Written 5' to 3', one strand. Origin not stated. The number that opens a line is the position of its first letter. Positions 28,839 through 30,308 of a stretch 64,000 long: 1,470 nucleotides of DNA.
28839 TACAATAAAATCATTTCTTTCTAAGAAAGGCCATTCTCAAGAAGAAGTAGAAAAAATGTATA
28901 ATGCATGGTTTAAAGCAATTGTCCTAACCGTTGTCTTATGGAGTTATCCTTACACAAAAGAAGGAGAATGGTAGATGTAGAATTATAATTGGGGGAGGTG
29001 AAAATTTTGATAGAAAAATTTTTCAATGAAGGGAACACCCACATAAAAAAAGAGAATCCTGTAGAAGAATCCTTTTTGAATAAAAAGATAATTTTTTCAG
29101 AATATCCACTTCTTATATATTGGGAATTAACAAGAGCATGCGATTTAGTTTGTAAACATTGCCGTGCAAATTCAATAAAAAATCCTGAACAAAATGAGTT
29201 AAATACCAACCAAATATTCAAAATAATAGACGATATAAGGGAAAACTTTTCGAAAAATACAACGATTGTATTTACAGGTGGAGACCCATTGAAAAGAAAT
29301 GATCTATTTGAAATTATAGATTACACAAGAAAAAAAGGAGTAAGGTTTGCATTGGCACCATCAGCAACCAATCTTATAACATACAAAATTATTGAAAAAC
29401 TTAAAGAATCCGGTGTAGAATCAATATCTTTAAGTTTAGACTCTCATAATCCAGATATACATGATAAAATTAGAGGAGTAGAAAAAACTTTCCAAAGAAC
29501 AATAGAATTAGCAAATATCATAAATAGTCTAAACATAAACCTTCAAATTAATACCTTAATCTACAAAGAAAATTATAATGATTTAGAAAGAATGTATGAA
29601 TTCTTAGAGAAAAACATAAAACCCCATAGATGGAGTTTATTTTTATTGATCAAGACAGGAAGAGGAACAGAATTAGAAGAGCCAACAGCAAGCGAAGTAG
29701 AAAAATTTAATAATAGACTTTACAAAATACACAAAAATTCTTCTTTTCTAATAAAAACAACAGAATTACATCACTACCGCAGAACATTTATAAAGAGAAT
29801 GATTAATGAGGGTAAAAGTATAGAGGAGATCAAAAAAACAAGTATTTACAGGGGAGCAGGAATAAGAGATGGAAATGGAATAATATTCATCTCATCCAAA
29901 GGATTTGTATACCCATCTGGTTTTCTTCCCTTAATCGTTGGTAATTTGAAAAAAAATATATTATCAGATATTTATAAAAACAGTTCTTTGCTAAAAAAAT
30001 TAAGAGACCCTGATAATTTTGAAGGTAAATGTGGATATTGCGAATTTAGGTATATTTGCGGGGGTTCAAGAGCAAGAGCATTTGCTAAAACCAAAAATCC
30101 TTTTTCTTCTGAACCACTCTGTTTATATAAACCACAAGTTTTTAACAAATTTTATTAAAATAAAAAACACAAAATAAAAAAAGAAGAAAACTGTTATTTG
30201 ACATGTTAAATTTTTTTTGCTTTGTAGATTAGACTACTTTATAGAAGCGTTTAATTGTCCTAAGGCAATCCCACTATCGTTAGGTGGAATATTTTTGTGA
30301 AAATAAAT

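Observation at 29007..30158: AhbD/NirJ-like radical SAM-SPASM gene adjacent to the globin remnant: a heme-centred neighbourhood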

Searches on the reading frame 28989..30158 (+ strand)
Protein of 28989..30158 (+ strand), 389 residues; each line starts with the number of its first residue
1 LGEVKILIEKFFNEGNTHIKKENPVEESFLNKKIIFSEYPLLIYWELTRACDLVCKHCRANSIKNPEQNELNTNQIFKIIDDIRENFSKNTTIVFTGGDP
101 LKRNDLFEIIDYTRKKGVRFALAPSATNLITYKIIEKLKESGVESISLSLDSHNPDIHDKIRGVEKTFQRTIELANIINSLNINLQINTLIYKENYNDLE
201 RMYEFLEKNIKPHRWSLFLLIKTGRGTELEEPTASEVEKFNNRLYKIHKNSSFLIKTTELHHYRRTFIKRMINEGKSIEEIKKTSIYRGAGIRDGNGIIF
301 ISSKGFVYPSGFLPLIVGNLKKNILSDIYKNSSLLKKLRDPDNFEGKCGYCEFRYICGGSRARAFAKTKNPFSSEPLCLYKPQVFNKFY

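Call 3: search_protein_families(library=ncbifam, proteins=[window:28989-30158:+], max_evalue=0.001)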
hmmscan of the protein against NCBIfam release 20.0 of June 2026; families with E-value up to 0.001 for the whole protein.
window:28989-30158:+ (389 aa): 67 families (the best 25 are shown)
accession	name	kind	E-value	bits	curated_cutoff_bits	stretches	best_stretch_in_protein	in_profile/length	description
TIGR04053.2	TIGR04053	equivalog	4.3e-122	407.9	395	1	36-382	3-366/366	TIGR04053 family radical SAM/SPASM domain-containing protein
TIGR04545.1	rSAM_ahbD_hemeb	equivalog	4.2e-86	289.5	500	1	42-382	1-339/339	heme b synthase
TIGR04055.1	rSAM_NirJ2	equivalog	9.5e-59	199.5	500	1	42-381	1-325/326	putative heme d1 biosynthesis radical SAM protein NirJ2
TIGR04051.1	rSAM_NirJ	equivalog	5.4e-43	147.3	515.45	1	43-379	4-347/354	heme d1 biosynthesis radical SAM protein NirJ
TIGR04054.1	rSAM_NirJ1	equivalog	1.1e-42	146.1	650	1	41-379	36-381/387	putative heme d1 biosynthesis radical SAM protein NirJ1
TIGR04546.1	rSAM_ahbC_deAc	equivalog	8.3e-42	143.4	650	1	42-379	40-384/390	12,18-didecarboxysiroheme deacetylase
TIGR04347.1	pseudo_SAM_Halo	equivalog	1.5e-38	133.1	525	1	43-381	40-386/390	TIGR04347 family pseudo-SAM/SPASM protein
TIGR04303.1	GeoRSP_rSAM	equivalog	2.1e-36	126.1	400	2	39-209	3-167/325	GeoRSP system radical SAM/SPASM protein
NF050035.1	rSAM_WgK_link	exception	2e-32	112.6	650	1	36-383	4-366/367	radical SAM/SPASM peptide maturase WgkB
NF045574.1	sacti_mat_StsB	exception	4.7e-31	108.1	625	1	42-368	97-403/466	StsB family radical SAM/SPASM domain sactipeptide maturase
TIGR04340.1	rSAM_ACGX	hypoth_equivalog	9.3e-31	107.3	400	1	44-379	6-338/341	radical SAM/SPASM domain protein, ACGX system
TIGR02109.1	PQQ_syn_pqqE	equivalog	1.5e-29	103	381.35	1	39-205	5-168/358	pyrroloquinoline quinone biosynthesis protein PqqE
TIGR04133.1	rSAM_w_lipo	hypoth_equivalog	2.1e-27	96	425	1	42-249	25-230/350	TIGR04133 family radical SAM/SPASM protein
TIGR03962.1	mycofact_rSAM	equivalog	7.3e-27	94.4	265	1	39-378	10-331/339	mycofactocin radical SAM maturase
TIGR04251.1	SCM_rSAM_ScmF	equivalog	2.9e-23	82.8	400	1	42-378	5-339/353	SynChlorMet cassette radical SAM/SPASM protein ScmF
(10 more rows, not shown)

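Call 4: search_protein_families(library=pfam, proteins=[window:28989-30158:+], max_evalue=0.01)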
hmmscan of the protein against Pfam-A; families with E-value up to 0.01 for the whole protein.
window:28989-30158:+ (389 aa): 4 families
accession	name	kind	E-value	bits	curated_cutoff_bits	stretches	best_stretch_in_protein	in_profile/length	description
PF04055.27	Radical_SAM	-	2.4e-24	86.8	29.5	1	46-206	2-166/166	Radical SAM superfamily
PF13353.11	Fer4_12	-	4e-06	27.6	22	1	49-117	13-81/137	4Fe-4S single cluster domain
PF13186.11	SPASM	-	0.0023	18.6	21.5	1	297-351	6-66/67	Iron-sulfur cluster-binding domain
PF03086.20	DUF240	-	0.0058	16.5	25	0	142-223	122-203/237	Domain of unknown function (DUF240)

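Call 7: find_homologous_proteins(query=window:28989-30158:+, max_evalue=1e-10)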
Query window:28989-30158:+ (389 aa): 6952 proteins with E <= 1e-10 among 8000 candidates; the best 120 are listed.
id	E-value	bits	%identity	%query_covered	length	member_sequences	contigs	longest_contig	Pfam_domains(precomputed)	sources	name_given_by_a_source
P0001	9.3e-253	856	99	98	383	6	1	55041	PF04055.28,PF13353.12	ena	-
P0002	1.7e-177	609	75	92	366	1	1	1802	PF04055.28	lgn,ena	-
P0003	1.3e-176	606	74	92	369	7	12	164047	PF04055.28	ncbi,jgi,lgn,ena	-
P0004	2.3e-173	595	71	92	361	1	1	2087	PF04055.28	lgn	-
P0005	1.0e-171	590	73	91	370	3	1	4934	PF13186.12,PF04055.28,PF13353.12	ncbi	ncbi:MAG: TIGR04053 family radical SAM/SPASM domain-containing protein [bacterium]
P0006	3.9e-169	581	72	91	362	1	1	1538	PF13186.12,PF04055.28,PF13353.12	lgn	-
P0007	4.9e-104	367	48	90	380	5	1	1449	PF04055.28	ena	-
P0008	9.2e-104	366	48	90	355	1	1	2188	PF04055.28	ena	-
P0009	4.8e-103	364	45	93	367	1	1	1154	PF04055.28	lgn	-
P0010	1.3e-102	362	50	90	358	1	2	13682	PF04055.28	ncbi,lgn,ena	-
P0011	1.8e-102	362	48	90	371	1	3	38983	PF04055.28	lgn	-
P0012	4.5e-102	360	48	91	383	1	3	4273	PF04055.28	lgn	-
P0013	5.5e-102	360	47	90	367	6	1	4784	PF04055.28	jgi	jgi:radical SAM protein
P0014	6.7e-102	360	45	93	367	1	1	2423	PF13186.12,PF04055.28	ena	-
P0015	1.2e-101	359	45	89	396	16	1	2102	PF04055.28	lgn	-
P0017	3.7e-101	357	48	91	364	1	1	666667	PF04055.28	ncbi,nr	ncbi:MAG: TIGR04053 family radical SAM/SPASM domain-containing protein [Armatimonadetes bacterium]|n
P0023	6.6e-101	357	46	90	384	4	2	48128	PF04055.28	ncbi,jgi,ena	ncbi:MAG: TIGR04053 family radical SAM/SPASM domain-containing protein [Acidobacteriaceae bacterium]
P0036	3.0e-100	354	46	90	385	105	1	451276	PF04055.28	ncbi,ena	-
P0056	2.6e-99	351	45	90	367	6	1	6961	PF04055.28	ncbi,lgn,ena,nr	ncbi:MAG: TIGR04053 family radical SAM/SPASM domain-containing protein [Deltaproteobacteria bacteriu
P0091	2.9e-98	348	46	90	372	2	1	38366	PF04055.28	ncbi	ncbi:MAG: TIGR04053 family radical SAM/SPASM domain-containing protein [Candidatus Binatia bacterium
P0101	5.7e-98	347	44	90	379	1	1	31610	PF04055.28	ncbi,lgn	ncbi:MAG: TIGR04053 family radical SAM/SPASM domain-containing protein [Candidatus Binatia bacterium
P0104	6.3e-98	347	44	95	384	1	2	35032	PF04055.28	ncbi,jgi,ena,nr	ncbi:MAG TPA: TIGR04053 family radical SAM/SPASM domain-containing protein [Acidobacteriaceae bacter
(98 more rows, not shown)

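Call 9: find_encoding_contigs(protein=P0003, flank=10000, max_places=6)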
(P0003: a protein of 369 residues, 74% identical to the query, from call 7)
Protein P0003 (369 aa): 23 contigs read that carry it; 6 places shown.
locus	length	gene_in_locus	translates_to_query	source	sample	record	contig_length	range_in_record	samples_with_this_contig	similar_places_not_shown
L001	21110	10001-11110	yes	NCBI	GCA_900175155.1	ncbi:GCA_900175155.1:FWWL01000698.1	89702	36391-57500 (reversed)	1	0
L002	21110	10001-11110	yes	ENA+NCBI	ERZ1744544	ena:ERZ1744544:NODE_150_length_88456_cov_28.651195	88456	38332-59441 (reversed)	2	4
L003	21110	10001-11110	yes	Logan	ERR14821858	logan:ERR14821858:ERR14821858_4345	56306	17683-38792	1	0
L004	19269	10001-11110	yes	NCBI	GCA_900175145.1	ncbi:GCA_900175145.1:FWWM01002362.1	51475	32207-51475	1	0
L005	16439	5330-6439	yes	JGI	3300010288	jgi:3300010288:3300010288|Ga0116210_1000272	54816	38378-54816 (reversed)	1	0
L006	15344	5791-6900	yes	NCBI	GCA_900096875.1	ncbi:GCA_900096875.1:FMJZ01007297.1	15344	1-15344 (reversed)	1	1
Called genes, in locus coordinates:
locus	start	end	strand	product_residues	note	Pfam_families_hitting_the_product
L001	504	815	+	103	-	-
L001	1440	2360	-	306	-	PF06739:SBBP (faint), PF17164:DUF5122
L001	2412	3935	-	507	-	PF09820:AAA-ATPase_like, PF08011:PDDEXK_9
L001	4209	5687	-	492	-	PF25390:WD40_RLD (faint), PF14433:SUKH-3 (faint), PF06739:SBBP (faint), PF07494:Reg_prop (faint), PF13953:PapC_C (faint), PF01436:NHL (faint), PF13540:RCC1_2 (faint), PF17164:DUF5122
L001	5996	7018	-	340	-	PF00899:ThiF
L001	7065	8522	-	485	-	PF13372:Alginate_exp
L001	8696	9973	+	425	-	PF03453:MoeA_N, PF00994:MoCF_biosynth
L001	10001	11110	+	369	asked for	PF04055:Radical_SAM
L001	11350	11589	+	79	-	-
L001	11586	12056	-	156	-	PF02391:MoaE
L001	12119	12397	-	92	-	PF02597:ThiS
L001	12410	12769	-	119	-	PF00196:GerE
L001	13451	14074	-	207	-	-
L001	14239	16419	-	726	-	PF00982:Glyco_transf_20, PF02358:Trehalose_PPase, PF08282:Hydrolase_3 (weak)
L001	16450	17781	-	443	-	PF13439:Glyco_transf_4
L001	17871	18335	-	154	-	PF00334:NDK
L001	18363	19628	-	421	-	PF07501:G5 (faint), PF06725:3D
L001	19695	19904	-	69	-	-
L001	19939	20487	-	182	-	-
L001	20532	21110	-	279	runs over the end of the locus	PF05853:BKACE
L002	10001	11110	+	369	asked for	PF04055:Radical_SAM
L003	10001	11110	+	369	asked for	PF04055:Radical_SAM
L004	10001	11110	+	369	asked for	PF04055:Radical_SAM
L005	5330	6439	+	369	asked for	PF04055:Radical_SAM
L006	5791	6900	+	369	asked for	PF04055:Radical_SAM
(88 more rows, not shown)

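Call 10: find_encoding_contigs(protein=P0001, flank=10000, max_places=3)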
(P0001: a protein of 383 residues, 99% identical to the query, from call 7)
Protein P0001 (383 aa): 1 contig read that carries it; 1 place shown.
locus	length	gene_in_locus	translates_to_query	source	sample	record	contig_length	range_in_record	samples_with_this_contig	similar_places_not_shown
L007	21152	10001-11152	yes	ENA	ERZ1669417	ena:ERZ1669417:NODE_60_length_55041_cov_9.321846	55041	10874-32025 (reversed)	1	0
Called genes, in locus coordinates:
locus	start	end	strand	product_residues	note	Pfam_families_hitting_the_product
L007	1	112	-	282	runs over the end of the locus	PF01416:PseudoU_synth_1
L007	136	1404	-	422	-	PF01435:Peptidase_M48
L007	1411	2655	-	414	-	PF00202:Aminotran_3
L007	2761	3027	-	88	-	PF04232:SpoVS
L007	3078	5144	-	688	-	PF00009:GTP_EFTU, PF01926:MMR_HSR1 (weak), PF03144:GTP_EFTU_D2, PF22042:EF-G_D2, PF14492:EFG_III, PF16658:RF3_C (weak), PF03764:EFG_IV, PF00679:EFG_C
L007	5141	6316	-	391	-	-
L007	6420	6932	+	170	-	-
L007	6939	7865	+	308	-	-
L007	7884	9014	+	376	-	PF14559:TPR_19 (faint), PF13181:TPR_8 (faint), PF07719:TPR_2 (faint), PF13424:TPR_12 (faint), PF13428:TPR_14 (faint), PF09976:TPR_21 (weak)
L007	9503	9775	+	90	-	PF11563:Protoglobin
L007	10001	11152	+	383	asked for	PF04055:Radical_SAM, PF13353:Fer4_12 (weak)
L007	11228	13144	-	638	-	PF07503:zf-HYPF, PF01300:Sua5_yciO_yrdC, PF17788:HypF_C, PF00814:TsaD (faint), PF22521:HypF_C_2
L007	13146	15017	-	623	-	PF01257:2Fe-2S_thioredx, PF01512:Complex1_51K, PF10589:NADH_4Fe-4S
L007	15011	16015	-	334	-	PF00586:AIRS, PF02769:AIRS_C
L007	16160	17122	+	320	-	PF00698:Acyl_transf_1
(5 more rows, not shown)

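Call 11: find_encoding_contigs(protein=P0036, flank=6000, max_places=4)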
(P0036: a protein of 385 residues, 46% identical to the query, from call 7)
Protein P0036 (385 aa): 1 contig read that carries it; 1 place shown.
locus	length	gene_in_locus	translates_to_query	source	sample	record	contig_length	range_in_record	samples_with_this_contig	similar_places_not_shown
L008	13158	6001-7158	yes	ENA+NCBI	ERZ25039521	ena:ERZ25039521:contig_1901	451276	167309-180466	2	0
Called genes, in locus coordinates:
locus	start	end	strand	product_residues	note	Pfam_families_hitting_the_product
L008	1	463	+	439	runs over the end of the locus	PF00285:Citrate_synt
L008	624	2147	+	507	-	PF02550:AcetylCoA_hydro, PF13336:AcetylCoA_hyd_C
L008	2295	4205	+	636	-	-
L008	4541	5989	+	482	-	PF01266:DAO (faint), PF01593:Amino_oxidase, PF13450:NAD_binding_8, PF13454:NAD_binding_9 (faint)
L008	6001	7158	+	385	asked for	PF04055:Radical_SAM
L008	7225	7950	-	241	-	PF00582:Usp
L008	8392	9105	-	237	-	PF00027:cNMP_binding, PF25213:HVO_A0261_N (faint), PF13545:HTH_Crp_2, PF00325:Crp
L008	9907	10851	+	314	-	PF13435:Cytochrome_C554 (faint), PF22113:Mtrc-MtrF_II-IV_dom (faint), PF22678:Cytochrom_c_NrfB-like (faint), PF14522:Cytochrome_C7 (faint), PF09699:Paired_CXXCH_1, PF14537:Cytochrom_c3_2, PF09699:Paired_CXXCH_1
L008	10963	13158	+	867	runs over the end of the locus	-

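Call 19: find_related_loci(query=A1, collection=genome_contigs, flank=10000)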
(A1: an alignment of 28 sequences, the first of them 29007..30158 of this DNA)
Query A1 (383 aa) in genome_contigs; peptide patterns used: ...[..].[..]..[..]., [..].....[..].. (x = any residue, [..] = any of these).
600 stretches matched a pattern (row limit reached: there are more); 584 encode a relative of the query (tblastn E <= 1e-3); the best 80 are kept; 80 distinct loci.
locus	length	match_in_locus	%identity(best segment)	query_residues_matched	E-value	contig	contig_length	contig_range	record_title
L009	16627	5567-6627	73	24-377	7e-125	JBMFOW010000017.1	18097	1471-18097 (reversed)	MAG: bacterium isolate KM4338-47 NODE_17_length_18097_cov_3.722531, whole genome shotgun sequence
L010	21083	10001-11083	48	21-381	1e-112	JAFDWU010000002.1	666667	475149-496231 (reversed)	MAG: Armatimonadota bacterium isolate SZAS-5 ARMAT-TMP-2__2__length-666667, whole genome shotgun sequence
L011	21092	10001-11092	44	12-376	3e-112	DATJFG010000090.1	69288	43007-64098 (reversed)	MAG TPA_asm: Verrucomicrobiia bacterium isolate SMAG_U15454 k141_10500798, whole genome shotgun sequence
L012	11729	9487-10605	46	7-377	1e-111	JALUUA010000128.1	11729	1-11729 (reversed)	MAG: Candidatus Bipolaricaulota bacterium isolate 128-326_maxbin2_scaf2bin.065 128-326_scaffold_2649_c1, whole genome sh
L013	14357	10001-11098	44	8-376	2e-112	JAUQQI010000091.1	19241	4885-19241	MAG: Chloroflexota bacterium isolate QQ.bins.59.201705 NODE_3706_length_19241_cov_0.864288, whole genome shotgun sequenc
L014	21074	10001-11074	45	24-382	4e-111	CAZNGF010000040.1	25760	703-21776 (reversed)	MAG TPA_asm: uncultured Thermotogae bacterium isolate SRP141376_co3_455 genome assembly, contig: NODE_5046_length_25760_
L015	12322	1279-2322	46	30-378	4e-111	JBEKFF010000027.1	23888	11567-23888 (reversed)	MAG: Acidobacteriaceae bacterium isolate SPRUCE 223 SPRUCE_223_27, whole genome shotgun sequence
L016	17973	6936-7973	46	30-376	8e-111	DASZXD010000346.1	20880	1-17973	MAG TPA_asm: Terracidiphilus sp. isolate SMAG_U6174 k141_963613, whole genome shotgun sequence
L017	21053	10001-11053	47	27-378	1e-110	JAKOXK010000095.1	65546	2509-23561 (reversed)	MAG: Armatimonadota bacterium isolate JPNG_metabat.53 k201_656166, whole genome shotgun sequence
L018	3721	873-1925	46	27-378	3e-112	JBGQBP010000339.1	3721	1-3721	MAG: Candidatus Binatia bacterium isolate OBJ2_061818_110_61 k141_1818071_length_3721_cov_49.9547, whole genome shotgun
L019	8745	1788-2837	47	28-378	3e-110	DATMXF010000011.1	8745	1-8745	MAG TPA_asm: Patescibacteria group bacterium isolate SMAG_U13113 k141_624, whole genome shotgun sequence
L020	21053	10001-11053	45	25-376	3e-110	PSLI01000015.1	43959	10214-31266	MAG: Candidatus Sysuimicrobiota bacterium isolate ERB_18_2 NODE_339_length_43959_cov_4.034998, whole genome shotgun sequ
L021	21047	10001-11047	46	30-378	4e-110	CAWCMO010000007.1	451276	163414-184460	MAG: uncultured Acidobacteriaceae bacterium isolate MFD04540.bin.2.48 genome assembly, contig: contig_1901, whole genome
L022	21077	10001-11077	42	9-377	5e-110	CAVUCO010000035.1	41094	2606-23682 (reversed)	MAG: uncultured Acidobacteriaceae bacterium isolate MFD01716.bin.2.64 genome assembly, contig: contig_50267, whole genom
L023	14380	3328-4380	46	27-378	1e-109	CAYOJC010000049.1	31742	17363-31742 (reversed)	MAG TPA_asm: uncultured Syntrophobacteraceae bacterium isolate SRP136066_co1_407 genome assembly, contig: NODE_1119_leng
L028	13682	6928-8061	48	3-377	6e-109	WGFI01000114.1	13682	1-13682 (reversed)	MAG: candidate division WOR-3 bacterium isolate S146_79 k151_80120, whole genome shotgun sequence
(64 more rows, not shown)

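Call 24: search_solved_structures(query=window:29007-30158:+, max_evalue=0.00001, show_alignments=1)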
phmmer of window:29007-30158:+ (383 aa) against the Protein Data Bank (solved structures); distinct sequences matched with E-value up to 0.00001: 4.
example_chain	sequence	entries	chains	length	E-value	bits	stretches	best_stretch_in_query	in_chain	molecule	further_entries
7tol_A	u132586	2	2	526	5.6e-11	45.6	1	36-211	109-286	glycerol dibiphytanyl glycerol tetraether - macrocyclic archaeol synthase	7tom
6c8v_A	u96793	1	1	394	4.2e-07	32.9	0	34-194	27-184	Coenzyme PQQ synthesis protein E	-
7vob_C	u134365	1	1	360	4.6e-06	29.5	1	87-213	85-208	Cytosylglucuronate decarboxylase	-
7voc_C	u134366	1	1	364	4.7e-06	29.5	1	87-213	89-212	Cytosylglucuronate decarboxylase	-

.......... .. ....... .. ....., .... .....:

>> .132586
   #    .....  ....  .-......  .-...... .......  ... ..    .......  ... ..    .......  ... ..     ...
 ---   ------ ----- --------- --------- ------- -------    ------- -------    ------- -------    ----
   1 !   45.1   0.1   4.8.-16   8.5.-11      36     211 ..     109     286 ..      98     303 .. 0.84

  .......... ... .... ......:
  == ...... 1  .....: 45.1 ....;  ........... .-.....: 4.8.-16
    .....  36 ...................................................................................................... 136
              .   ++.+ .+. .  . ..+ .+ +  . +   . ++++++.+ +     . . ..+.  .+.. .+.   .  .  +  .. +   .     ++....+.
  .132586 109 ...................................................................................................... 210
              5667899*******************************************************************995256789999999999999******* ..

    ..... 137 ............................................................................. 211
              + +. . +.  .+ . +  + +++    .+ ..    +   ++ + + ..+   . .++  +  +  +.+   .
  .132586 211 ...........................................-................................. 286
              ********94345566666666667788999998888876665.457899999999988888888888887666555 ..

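Call 31: find_encoding_contigs(protein=P0005, flank=10000, max_places=4)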
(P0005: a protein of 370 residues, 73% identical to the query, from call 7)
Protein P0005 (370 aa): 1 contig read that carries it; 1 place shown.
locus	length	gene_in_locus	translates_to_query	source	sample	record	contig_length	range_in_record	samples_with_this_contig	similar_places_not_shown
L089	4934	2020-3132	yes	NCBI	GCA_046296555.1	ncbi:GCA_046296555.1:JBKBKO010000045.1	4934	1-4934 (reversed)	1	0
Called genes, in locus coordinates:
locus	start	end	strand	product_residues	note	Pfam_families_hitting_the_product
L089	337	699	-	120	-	-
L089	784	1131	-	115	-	-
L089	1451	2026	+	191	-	PF11563:Protoglobin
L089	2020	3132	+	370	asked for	PF04055:Radical_SAM, PF13353:Fer4_12 (faint), PF13186:SPASM (weak)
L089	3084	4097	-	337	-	PF01073:3Beta_HSD, PF01370:Epimerase, PF02719:Polysacc_synt_2, PF04321:RmlD_sub_bind, PF16363:GDP_Man_Dehyd, PF07993:NAD_binding_4 (weak)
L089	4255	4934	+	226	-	PF00581:Rhodanese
